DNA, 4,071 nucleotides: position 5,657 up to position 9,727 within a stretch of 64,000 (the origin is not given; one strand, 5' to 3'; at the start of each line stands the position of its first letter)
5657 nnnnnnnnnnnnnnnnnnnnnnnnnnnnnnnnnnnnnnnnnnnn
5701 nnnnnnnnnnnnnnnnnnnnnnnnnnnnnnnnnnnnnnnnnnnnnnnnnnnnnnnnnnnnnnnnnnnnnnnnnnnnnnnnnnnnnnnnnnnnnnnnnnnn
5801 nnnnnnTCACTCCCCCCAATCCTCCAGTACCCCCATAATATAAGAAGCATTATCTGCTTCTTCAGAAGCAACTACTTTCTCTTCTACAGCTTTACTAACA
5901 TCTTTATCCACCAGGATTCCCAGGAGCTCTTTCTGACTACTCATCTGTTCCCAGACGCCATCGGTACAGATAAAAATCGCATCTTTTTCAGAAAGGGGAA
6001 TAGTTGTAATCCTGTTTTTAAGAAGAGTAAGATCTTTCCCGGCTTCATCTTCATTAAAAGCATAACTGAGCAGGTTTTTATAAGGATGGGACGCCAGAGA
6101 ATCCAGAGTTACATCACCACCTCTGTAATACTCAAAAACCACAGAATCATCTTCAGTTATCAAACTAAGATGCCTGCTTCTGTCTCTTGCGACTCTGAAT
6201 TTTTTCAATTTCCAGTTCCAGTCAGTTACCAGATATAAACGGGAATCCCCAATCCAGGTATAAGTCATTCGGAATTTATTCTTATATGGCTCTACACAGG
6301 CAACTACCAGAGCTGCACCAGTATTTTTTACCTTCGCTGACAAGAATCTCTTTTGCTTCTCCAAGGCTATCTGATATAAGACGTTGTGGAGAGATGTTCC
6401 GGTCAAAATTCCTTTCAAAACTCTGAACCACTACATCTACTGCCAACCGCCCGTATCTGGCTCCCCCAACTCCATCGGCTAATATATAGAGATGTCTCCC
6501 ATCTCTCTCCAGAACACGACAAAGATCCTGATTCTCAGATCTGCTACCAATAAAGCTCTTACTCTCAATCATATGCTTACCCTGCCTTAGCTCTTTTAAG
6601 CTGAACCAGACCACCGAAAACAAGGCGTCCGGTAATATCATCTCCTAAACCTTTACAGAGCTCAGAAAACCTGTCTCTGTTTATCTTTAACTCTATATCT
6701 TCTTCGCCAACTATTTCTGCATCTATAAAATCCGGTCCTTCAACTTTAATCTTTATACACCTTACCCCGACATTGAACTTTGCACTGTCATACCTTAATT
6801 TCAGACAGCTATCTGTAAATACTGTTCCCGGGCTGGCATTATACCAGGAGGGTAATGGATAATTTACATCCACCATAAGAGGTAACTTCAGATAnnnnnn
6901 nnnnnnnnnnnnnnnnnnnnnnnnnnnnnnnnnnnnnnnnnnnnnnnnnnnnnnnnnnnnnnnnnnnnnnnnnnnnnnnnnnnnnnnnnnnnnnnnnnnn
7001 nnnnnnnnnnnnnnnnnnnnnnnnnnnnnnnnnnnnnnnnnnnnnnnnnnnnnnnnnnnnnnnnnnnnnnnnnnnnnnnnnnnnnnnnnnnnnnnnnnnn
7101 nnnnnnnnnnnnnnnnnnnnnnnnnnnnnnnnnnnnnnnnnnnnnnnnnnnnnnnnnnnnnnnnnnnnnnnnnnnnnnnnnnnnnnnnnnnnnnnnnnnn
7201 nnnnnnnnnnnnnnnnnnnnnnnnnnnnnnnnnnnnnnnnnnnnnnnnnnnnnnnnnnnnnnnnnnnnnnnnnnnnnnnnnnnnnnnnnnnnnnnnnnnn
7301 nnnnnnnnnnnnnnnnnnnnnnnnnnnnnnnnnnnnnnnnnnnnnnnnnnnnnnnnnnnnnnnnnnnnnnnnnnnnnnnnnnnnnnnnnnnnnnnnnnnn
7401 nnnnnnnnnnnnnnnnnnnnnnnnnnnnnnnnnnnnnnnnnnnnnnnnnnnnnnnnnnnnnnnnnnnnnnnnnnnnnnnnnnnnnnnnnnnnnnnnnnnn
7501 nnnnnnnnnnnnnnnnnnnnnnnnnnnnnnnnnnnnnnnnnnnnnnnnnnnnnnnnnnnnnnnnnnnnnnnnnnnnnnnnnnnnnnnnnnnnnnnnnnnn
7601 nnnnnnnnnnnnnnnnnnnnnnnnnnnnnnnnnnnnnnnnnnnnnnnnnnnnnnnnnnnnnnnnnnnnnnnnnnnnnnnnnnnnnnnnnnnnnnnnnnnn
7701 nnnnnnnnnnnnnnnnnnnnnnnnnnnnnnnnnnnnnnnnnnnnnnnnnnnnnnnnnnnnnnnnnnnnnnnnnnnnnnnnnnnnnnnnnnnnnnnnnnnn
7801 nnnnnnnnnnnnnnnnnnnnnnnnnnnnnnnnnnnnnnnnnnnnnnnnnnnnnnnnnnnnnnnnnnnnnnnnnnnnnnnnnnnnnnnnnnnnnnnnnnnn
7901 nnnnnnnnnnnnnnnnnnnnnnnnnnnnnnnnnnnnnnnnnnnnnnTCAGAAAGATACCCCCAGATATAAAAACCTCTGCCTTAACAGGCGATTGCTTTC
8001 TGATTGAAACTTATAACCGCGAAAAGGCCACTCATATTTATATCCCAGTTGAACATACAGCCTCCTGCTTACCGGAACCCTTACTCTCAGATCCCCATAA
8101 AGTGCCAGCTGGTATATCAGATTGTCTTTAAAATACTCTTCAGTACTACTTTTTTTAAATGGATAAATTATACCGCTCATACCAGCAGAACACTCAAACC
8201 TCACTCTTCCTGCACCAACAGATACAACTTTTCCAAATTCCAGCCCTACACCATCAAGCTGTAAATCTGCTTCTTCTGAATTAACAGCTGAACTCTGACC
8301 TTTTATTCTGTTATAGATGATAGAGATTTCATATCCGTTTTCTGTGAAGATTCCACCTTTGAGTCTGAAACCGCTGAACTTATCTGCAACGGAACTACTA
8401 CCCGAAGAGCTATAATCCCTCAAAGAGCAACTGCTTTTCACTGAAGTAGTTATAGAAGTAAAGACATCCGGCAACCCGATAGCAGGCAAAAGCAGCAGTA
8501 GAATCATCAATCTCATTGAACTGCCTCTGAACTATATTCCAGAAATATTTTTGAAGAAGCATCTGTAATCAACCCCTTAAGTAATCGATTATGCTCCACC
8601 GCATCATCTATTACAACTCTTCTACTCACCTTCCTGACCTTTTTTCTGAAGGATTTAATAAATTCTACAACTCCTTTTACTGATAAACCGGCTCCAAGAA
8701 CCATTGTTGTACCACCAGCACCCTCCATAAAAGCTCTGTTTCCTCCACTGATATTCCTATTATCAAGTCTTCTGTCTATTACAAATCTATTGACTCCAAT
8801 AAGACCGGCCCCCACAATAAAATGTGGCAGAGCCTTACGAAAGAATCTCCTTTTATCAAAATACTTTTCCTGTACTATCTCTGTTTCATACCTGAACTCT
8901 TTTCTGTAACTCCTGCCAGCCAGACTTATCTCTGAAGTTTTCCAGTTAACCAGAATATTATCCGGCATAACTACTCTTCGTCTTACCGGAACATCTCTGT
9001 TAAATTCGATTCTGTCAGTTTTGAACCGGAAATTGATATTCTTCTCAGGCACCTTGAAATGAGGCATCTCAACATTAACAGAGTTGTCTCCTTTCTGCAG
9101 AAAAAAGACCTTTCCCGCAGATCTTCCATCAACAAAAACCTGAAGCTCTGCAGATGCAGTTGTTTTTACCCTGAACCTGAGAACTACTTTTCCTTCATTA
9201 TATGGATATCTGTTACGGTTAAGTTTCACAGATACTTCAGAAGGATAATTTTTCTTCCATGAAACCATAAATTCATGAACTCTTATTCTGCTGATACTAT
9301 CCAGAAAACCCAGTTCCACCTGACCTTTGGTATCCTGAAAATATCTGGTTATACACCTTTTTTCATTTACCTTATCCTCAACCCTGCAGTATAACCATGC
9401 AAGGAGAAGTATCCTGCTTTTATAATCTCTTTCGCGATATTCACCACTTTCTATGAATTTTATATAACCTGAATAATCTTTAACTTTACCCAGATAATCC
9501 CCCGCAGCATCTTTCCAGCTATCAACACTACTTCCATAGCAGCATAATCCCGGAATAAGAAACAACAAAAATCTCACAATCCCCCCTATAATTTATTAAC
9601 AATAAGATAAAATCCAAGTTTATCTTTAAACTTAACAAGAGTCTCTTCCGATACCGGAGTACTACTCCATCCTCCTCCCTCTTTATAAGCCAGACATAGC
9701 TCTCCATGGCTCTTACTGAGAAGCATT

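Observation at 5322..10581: Seven-gene operon wiring secreted proteins to a eukaryotic-like Ser/Thr kinase, PP2C phosphatase and an ankyrin membrane protein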

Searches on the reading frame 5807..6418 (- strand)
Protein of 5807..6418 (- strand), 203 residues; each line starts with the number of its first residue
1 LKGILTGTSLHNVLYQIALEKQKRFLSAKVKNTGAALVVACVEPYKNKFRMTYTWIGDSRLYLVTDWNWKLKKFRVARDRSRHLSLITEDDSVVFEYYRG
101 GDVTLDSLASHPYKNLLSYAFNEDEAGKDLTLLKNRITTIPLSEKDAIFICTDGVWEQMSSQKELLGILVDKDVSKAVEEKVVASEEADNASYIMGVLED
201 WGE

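Call 3: search_protein_families(library=pfam, max_evalue=0.01, proteins=[window:5807-6418:-])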
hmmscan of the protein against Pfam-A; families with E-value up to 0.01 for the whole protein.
window:5807-6418:- (203 aa): 3 families
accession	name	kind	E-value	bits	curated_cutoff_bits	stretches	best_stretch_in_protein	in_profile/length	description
PF07228.17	SpoIIE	-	0.0014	19.1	25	1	136-167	114-145/192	Stage II sporulation protein E (SpoIIE)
PF00481.26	PP2C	-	0.0052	16.9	20.3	0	20-66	82-129/255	Protein phosphatase 2C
PF13672.11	PP2C_2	-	0.0082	16.1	24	0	27-166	88-185/209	Protein phosphatase 2C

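Call 6: search_protein_families(library=ncbifam, max_evalue=0.01, proteins=[window:5807-6418:-])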
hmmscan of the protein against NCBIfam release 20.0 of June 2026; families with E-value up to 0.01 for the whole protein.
window:5807-6418:- (203 aa): 1 family
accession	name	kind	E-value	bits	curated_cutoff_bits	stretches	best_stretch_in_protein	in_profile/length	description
NF033484.1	Stp1_PP2C_phos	equivalog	4.4e-13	49.3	230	1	28-186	85-218/232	Stp1/IreP family PP2C-type Ser/Thr phosphatase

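Call 7: search_protein_families(library=padloc, max_evalue=0.01, proteins=[window:5807-6418:-])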
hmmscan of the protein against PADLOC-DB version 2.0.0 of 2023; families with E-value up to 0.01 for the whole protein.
window:5807-6418:- (203 aa): 1 family
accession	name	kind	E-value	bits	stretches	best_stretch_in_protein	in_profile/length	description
PDLC04518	PDC-M21C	-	0.00034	17.9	1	101-165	138-196/243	-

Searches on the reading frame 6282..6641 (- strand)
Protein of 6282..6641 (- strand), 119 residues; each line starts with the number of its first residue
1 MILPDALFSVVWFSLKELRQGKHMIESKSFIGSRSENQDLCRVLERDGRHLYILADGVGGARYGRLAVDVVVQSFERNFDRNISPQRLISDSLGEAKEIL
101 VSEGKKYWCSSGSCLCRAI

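Call 3: search_protein_families(library=pfam, max_evalue=0.01, proteins=[window:6282-6641:-])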
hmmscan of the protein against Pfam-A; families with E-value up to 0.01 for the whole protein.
window:6282-6641:- (119 aa): 1 family
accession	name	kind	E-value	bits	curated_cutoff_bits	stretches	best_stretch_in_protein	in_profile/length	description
PF13672.11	PP2C_2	-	2.7e-05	24.3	24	1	29-88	4-63/209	Protein phosphatase 2C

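Call 6: search_protein_families(library=ncbifam, max_evalue=0.01, proteins=[window:6282-6641:-])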
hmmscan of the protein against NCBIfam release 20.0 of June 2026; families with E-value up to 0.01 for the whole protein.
window:6282-6641:- (119 aa): 2 families
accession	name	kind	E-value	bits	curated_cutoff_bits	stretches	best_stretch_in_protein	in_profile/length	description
NF033484.1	Stp1_PP2C_phos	equivalog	5.4e-09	35.9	230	1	33-103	7-80/232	Stp1/IreP family PP2C-type Ser/Thr phosphatase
NF011149.0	PRK14559.1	equivalog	0.0016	17.3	374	1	2-98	364-464/642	serine/threonine phosphatase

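Call 7: search_protein_families(library=padloc, max_evalue=0.01, proteins=[window:6282-6641:-])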
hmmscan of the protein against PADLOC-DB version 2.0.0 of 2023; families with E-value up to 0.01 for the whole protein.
window:6282-6641:- (119 aa): 1 family
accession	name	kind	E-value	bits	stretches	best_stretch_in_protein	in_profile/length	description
PDLC04518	PDC-M21C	-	6.6e-05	20.2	1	33-106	14-89/243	-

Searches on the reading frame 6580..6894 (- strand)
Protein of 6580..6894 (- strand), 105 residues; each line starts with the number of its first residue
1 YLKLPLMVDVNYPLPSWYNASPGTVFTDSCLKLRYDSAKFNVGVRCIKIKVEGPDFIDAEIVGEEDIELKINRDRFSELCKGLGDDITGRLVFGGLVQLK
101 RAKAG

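Call 100: search_solved_structures(query=A13, max_evalue=10)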
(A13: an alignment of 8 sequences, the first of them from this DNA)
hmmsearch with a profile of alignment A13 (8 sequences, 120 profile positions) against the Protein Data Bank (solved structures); distinct sequences matched with E-value up to 10: 1.
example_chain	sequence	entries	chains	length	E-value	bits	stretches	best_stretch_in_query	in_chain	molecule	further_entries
6hqi_A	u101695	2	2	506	0.095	16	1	7-67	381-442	Polyphenol oxidase A, chloroplastic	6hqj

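Call 101: search_protein_families(library=pfam, alignment_id=A13, max_evalue=1)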
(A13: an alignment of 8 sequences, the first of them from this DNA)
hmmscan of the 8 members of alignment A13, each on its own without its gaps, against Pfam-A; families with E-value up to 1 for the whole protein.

A. member 1, seq(105 aa): 0 families

B. families by the number of members that match (of 8 scanned): 4 families
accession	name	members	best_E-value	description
PF16674.11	UCH_N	1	0.022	N-terminal of ubiquitin carboxyl-terminal hydrolase 37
PF18162.6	Arc_C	1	0.059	Arc C-lobe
PF11609.13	DUF3248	1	0.096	Protein of unknown function (DUF3248)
PF17162.9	DUF5118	1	0.17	Domain of unknown function (DUF5118)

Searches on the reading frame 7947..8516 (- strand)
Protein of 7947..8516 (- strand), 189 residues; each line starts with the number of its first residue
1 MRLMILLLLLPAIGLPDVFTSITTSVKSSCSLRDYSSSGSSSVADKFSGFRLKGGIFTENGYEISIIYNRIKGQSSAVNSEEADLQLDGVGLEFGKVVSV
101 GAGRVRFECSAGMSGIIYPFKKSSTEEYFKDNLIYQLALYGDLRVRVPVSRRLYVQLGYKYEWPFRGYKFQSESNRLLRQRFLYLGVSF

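Call 3: search_protein_families(library=pfam, max_evalue=0.01, proteins=[window:7947-8516:-])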
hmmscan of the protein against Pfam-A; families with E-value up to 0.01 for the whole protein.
window:7947-8516:- (189 aa): 1 family
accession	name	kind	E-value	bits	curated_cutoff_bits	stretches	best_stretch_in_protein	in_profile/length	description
PF13505.12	OMP_b-brl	-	0.00096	19.8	28.7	1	44-161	16-111/175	Outer membrane protein beta-barrel domain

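Call 6: search_protein_families(library=ncbifam, max_evalue=0.01, proteins=[window:7947-8516:-])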
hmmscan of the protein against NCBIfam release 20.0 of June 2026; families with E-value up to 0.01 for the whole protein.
window:7947-8516:- (189 aa): 0 families

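Call 7: search_protein_families(library=padloc, max_evalue=0.01, proteins=[window:7947-8516:-])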
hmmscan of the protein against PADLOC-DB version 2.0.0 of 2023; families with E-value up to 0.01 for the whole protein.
window:7947-8516:- (189 aa): 0 families

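Call 57: search_solved_structures(query=A8, max_evalue=10)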
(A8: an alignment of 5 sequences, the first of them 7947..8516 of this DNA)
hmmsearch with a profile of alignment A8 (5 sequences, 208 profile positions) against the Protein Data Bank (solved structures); distinct sequences matched with E-value up to 10: 0.

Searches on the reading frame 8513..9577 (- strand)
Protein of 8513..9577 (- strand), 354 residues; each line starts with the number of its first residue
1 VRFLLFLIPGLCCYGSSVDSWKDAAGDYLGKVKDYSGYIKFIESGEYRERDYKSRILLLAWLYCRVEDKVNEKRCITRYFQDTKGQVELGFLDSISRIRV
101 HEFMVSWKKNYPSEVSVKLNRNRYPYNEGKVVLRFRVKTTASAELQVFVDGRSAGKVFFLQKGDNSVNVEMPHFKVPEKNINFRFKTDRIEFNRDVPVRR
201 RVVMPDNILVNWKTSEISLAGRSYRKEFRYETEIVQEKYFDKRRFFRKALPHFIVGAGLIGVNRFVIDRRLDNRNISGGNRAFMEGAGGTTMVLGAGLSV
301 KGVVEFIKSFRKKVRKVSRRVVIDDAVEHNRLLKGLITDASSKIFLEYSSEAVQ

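Call 3: search_protein_families(library=pfam, max_evalue=0.01, proteins=[window:8513-9577:-])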
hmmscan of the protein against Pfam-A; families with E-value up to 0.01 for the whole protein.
window:8513-9577:- (354 aa): 0 families

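Call 6: search_protein_families(library=ncbifam, max_evalue=0.01, proteins=[window:8513-9577:-])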
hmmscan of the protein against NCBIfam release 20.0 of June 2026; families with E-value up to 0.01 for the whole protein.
window:8513-9577:- (354 aa): 0 families

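Call 7: search_protein_families(library=padloc, max_evalue=0.01, proteins=[window:8513-9577:-])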
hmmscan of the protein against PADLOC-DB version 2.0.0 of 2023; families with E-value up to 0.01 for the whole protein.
window:8513-9577:- (354 aa): 0 families

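Call 18: find_homologous_proteins(query=window:8513-9577:-)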
Query window:8513-9577:- (354 aa): 1 proteins with E <= 0.001 among 2839 candidates.
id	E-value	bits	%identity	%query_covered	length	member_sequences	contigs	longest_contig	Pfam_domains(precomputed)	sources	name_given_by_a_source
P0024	1.7e-231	786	100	99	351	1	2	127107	-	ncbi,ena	-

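Call 26: search_protein_representatives(protein=window:8513-9577:-)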
Query: 354 residues. Proteins with E-value up to 0.001 (for the whole library): 36; up to 1e-10: 25; up to 1e-30: 8. The best 36 are listed.
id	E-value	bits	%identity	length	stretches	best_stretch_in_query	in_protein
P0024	5.3e-232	785.5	100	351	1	4-354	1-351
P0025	3.4e-38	148.3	29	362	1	17-349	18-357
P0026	2.5e-36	142.1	28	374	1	3-349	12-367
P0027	1.8e-35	139.3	27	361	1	7-349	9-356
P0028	4.1e-34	134.9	26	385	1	3-348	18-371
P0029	5.6e-33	131.1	25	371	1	6-348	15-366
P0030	8.0e-31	124.0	31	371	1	4-346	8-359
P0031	9.9e-31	123.7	25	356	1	19-345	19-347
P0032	1.3e-28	116.7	23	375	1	20-352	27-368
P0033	2.5e-28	115.8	26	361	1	20-348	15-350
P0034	5.6e-28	114.7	25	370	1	5-324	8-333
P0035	1.1e-27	113.7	24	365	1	3-349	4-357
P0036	2.5e-26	109.2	25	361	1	5-349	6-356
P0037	5.2e-26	108.2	29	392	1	20-350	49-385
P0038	6.2e-26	108.0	25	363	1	1-347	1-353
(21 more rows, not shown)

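Call 32: find_encoding_contigs(protein=P0025, flank=10000, max_places=3)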
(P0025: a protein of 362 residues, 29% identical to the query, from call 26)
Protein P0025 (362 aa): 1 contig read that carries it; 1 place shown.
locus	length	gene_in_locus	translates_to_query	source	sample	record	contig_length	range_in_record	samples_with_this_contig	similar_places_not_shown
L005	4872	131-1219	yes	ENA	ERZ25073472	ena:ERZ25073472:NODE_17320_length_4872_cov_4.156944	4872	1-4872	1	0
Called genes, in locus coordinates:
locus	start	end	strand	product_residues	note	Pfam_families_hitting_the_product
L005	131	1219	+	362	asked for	-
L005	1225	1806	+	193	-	-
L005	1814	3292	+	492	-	PF13095:FTA2 (faint), PF00069:Pkinase, PF07714:PK_Tyr_Ser-Thr, PF06293:Kdo (weak)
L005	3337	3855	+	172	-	PF12796:Ank_2, PF00023:Ank (faint), PF13606:Ank_3 (faint), PF12796:Ank_2 (weak), PF13637:Ank_4 (weak)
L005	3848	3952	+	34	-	-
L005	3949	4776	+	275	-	PF13568:OMP_b-brl_2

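Call 44: predict_structure(alignment_id=A4)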
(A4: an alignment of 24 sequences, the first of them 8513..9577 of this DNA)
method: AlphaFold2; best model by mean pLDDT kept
length: 354 residues; sequences in the alignment: 24
mean_pLDDT: 87.3   pTM: 0.63
mean pLDDT of the five models: 87.3, 87.2, 85.9, 85.5, 84.8
residues with pLDDT >= 90: 200; 70-90: 127; 50-70: 10; < 50: 17
segments of 3 or more residues with pLDDT < 50: 1-3, 5-17
pLDDT, mean of each block of 10 residues (from residue 1): 43 47 80 81 85 92 94 90 81 90 88 83 85 91 92 88 92 86 89 90 92 87 95 96 96 96 92 86 89 95 96 95 97 94 91 61
secondary structure, 60 per line:
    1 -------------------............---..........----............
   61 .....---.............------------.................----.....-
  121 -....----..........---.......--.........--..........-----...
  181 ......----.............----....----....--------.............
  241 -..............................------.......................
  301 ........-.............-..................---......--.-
elements in order: H20-31 H35-44 H49-65 H69-81 H94-110 E115-119 E122-125 E130-139 E143-149 E152-160 E163-172 E178-186 E191-203 E208-211 E216-219 E228-240 H242-271 H278-308 E310-322 H324-341 E345-350

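Call 48: fold_search(model_id=the predicted structure, library=pdb)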
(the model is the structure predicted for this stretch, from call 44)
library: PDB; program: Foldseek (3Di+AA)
matches with E <= 10: 789; with E <= 0.001: 1
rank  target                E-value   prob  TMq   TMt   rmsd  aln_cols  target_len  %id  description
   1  6a97_A                8.8e-04  1.00  0.18  0.22   8.0       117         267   15  Crystal structure of MHC-like MILL2 (released 2018-12-05)
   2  7op0_A                1.3e-03  0.96  0.17  0.07  36.0       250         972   12  Crystal structure of complement C5 in complex with chemically synthesized K92 knob domain. (released 2022-04-06)
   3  3hib                  1.9e-03  0.99  0.22  0.25  15.7       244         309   12  Crystal structure of the second Sec63 domain of yeast Brr2 (released 2009-06-16)
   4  5m5p_C                2.1e-03  0.98  0.22  0.06  15.9       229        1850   10  S. cerevisiae spliceosomal helicase Brr2 (271-end) in complex with the Jab/MPN domain of S. cerevisiae Prp8 (released 2016-12-07)
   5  7dco_D                2.6e-03  0.97  0.20  0.05  12.2       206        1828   12  Cryo-EM structure of the activated spliceosome (Bact complex) at an atomic resolution of 2.5 angstrom (released 2021-03-17)
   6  8bl3                  2.9e-03  0.96  0.17  0.34  29.0       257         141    9  De novo single-chain immunoglobulin dimer scIg12 (released 2023-10-04)
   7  5m5p_A                3.1e-03  0.97  0.21  0.06  15.4       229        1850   10  S. cerevisiae spliceosomal helicase Brr2 (271-end) in complex with the Jab/MPN domain of S. cerevisiae Prp8 (released 2016-12-07)
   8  7ad7_A                3.8e-03  0.97  0.19  0.09  37.5       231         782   10  Crystal structure of human complement C5 in complex with the K8 bovine knob domain peptide. (released 2021-03-10)
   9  4f92                  3.8e-03  0.95  0.21  0.06  15.2       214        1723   10  Brr2 Helicase Region S1087L (released 2012-10-17)
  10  7ad6_A                3.8e-03  0.94  0.17  0.07  38.8       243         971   13  Crystal structure of human complement C5 in complex with the K92 bovine knob domain peptide. (released 2021-03-10)
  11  7bdk_B                4.5e-03  0.96  0.24  0.06  16.8       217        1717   10  Human Brr2 Helicase Region in complex with C-tail deleted Jab1 and ADP (released 2021-06-09)
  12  8bl6                  4.8e-03  0.93  0.16  0.35  29.1       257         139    9  De novo single-chain immunoglobulin dimer scIg12+EF3a (released 2023-10-04)
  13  3im1                  5.6e-03  0.96  0.23  0.24  15.7       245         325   13  Structure of the C-terminal Sec63 unit of yeast Brr2, P212121 Form (released 2009-08-25)
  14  4bgd_A                6.0e-03  0.93  0.21  0.06  17.5       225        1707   11  Crystal structure of Brr2 in complex with the Jab1/MPN domain of Prp8 (released 2013-05-29)
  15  5m52_A                6.0e-03  0.89  0.18  0.05  13.5       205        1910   11  Crystal structure of yeast Brr2 full-lenght in complex with Prp8 Jab1 domain (released 2016-12-07)
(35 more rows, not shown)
